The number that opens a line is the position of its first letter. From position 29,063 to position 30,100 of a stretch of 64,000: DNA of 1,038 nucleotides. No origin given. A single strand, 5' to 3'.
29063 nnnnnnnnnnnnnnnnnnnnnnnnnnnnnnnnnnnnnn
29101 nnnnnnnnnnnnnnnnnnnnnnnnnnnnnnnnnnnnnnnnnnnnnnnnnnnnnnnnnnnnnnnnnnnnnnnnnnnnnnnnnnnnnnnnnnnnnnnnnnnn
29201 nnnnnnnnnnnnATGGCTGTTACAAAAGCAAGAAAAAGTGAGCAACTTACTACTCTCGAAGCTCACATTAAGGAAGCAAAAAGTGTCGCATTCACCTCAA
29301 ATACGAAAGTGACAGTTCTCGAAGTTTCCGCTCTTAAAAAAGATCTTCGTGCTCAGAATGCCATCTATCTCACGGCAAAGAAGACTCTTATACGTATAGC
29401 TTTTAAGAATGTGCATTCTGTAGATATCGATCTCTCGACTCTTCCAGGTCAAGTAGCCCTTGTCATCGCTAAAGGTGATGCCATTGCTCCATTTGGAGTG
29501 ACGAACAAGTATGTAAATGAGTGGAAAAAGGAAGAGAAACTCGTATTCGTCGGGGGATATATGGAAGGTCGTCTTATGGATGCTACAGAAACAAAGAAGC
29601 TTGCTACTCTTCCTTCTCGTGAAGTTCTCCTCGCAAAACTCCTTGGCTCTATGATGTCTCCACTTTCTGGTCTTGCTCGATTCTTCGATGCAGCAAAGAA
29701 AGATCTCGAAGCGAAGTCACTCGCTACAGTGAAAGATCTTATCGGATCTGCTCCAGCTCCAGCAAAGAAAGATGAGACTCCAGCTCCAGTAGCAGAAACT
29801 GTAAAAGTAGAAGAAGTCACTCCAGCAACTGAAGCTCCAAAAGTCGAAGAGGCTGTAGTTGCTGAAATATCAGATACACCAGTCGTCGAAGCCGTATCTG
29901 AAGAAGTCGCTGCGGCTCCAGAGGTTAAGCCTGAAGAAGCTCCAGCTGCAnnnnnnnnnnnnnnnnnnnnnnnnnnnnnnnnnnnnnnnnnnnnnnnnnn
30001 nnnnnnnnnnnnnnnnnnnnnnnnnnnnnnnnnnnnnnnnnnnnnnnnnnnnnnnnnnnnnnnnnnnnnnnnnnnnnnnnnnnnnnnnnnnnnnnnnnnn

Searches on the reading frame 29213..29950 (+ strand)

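Call 52: search_protein_families(library=pfam, max_evalue=0.001, proteins=[window:29213-29950:+])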
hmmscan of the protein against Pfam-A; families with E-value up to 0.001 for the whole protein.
seq(246 aa): 1 family
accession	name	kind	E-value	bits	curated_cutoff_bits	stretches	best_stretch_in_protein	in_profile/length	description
PF00466.25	Ribosomal_L10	-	5.5e-13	49.3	22.8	1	4-100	2-98/100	Ribosomal protein L10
